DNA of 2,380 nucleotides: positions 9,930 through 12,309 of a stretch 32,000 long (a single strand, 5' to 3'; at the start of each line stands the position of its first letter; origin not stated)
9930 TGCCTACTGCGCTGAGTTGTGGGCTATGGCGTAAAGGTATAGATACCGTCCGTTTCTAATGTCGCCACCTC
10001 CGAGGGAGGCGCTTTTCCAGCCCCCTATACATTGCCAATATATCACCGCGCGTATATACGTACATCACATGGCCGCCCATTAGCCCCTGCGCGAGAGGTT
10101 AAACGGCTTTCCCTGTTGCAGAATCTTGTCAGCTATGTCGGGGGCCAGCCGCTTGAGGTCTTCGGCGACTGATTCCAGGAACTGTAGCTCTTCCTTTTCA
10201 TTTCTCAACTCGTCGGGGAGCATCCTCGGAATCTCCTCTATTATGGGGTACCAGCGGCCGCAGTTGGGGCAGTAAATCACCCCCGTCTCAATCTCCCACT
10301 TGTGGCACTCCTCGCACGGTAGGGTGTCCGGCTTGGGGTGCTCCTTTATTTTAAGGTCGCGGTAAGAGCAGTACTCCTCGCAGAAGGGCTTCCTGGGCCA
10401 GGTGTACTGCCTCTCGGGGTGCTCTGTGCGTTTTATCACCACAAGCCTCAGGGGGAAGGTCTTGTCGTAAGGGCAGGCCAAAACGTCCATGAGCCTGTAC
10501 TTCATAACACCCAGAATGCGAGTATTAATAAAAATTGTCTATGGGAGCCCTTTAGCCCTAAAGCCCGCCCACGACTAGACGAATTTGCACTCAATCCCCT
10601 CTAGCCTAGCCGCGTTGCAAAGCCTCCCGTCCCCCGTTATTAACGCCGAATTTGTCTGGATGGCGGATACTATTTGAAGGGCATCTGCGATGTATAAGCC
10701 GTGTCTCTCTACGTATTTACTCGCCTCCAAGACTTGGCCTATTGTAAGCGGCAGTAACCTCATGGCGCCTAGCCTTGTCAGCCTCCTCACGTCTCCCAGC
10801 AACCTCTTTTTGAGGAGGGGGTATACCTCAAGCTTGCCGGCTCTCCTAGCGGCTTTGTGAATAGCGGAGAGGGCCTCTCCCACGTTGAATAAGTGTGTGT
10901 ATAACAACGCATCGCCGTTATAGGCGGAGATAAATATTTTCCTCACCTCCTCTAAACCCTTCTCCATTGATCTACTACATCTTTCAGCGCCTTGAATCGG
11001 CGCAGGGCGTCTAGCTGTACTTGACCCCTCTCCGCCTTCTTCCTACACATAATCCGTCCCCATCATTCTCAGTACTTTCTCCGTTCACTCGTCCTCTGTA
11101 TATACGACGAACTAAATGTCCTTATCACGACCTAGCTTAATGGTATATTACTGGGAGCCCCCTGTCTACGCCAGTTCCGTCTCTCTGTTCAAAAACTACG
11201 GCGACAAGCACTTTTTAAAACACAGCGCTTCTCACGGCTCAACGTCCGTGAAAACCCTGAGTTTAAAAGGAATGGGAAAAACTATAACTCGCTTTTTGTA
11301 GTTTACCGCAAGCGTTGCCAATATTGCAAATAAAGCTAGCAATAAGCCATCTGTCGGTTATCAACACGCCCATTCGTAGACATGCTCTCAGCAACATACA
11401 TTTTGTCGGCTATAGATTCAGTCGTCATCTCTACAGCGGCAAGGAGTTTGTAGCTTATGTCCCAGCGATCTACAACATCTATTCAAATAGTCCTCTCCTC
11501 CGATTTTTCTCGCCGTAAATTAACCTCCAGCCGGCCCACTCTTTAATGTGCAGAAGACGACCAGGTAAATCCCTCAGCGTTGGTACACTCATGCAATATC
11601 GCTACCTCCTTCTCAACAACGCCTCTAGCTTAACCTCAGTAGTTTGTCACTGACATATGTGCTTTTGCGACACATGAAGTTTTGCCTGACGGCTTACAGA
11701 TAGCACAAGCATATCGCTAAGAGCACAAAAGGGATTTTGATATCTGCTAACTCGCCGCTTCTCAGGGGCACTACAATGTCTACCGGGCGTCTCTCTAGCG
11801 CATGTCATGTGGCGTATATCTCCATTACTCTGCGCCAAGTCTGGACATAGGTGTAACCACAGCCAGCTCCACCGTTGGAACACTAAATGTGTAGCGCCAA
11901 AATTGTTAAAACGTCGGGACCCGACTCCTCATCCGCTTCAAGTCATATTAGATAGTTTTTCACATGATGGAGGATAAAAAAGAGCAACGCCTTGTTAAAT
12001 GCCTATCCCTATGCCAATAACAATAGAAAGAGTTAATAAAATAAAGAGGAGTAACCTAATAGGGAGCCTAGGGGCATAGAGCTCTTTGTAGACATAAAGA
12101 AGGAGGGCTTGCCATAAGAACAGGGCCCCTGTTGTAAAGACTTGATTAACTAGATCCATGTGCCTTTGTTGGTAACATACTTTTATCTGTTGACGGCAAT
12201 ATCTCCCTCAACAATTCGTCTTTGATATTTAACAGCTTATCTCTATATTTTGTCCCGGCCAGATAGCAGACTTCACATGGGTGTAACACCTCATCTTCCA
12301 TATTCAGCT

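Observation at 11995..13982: Tightly coupled Tat-signal protein / 85-aa peptide / radical-SAM-SPASM-like enzyme / 54-aa peptide operon: RiPP-like or protein-maturation module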

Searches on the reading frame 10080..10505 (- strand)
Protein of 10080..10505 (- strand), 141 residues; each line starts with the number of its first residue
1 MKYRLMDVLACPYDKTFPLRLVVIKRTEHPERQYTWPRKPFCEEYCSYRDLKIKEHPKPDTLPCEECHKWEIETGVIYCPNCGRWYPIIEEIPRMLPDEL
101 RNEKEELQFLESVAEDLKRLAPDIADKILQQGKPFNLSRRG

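Call 4: search_protein_families(library=pfam, proteins=[window:10080-10505:-], max_evalue=1)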
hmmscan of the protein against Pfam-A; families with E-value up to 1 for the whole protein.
window:10080-10505:- (141 aa): 7 families
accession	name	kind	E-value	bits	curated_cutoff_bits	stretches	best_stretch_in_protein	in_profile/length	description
PF03966.22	Trm112p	-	3.2e-13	49.8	22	1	2-90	1-39/40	Trm112p-like protein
PF02591.20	Zn_ribbon_9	-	0.017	15.7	29.1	1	75-85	20-32/33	C4-type zinc ribbon domain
PF13248.11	Zn_ribbon_3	-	0.035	14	27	1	62-83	3-23/26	zinc-ribbon domain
PF17032.10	Zn_ribbon_15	-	0.091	14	28.9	1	55-83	51-73/73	zinc-ribbon family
PF01155.25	HypA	-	0.2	12.2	28.9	1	49-84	60-94/112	Hydrogenase/urease nickel incorporation, metallochaperone, hypA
PF08772.16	Zn_ribbon_NOB1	-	0.24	12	24.9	1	62-84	9-31/72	Nin one binding (NOB1) Zn-ribbon like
PF12172.15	zf-ChsH2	-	0.66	10.3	23.2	0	78-86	13-21/37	ChsH2, rubredoxin-like zinc ribbon domain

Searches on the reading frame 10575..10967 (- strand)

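Call 4: search_protein_families(library=pfam, proteins=[window:10575-10967:-], max_evalue=1)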
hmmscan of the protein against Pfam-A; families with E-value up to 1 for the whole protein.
window:10575-10967:- (130 aa): 1 family
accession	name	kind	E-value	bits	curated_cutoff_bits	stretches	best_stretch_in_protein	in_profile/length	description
PF01850.27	PIN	-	1.1e-11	45.8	23.6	1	20-121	29-119/120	PIN domain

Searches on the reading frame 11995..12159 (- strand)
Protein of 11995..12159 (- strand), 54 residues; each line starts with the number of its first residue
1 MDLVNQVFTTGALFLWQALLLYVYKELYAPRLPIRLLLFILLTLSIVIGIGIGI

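Call 4: search_protein_families(library=pfam, proteins=[window:11995-12159:-], max_evalue=1)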
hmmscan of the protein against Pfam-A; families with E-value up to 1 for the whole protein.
window:11995-12159:- (54 aa): 1 family
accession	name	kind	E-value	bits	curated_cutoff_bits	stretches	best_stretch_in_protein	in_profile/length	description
PF02960.20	K1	-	0.19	12.3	27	1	8-54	30-76/120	K1 glycoprotein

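Call 5: search_protein_families(library=ncbifam, proteins=[window:11995-12159:-], max_evalue=1)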
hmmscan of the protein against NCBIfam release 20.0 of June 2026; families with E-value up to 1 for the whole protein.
window:11995-12159:- (54 aa): 0 families

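Call 71: search_protein_families(library=phrogs, proteins=[window:11995-12159:-], max_evalue=0.01)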
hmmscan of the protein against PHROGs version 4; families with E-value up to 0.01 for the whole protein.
window:11995-12159:- (54 aa): 0 families

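Call 72: search_protein_families(library=padloc, proteins=[window:11995-12159:-], max_evalue=0.01)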
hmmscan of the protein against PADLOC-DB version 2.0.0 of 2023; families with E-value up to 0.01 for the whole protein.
window:11995-12159:- (54 aa): 0 families
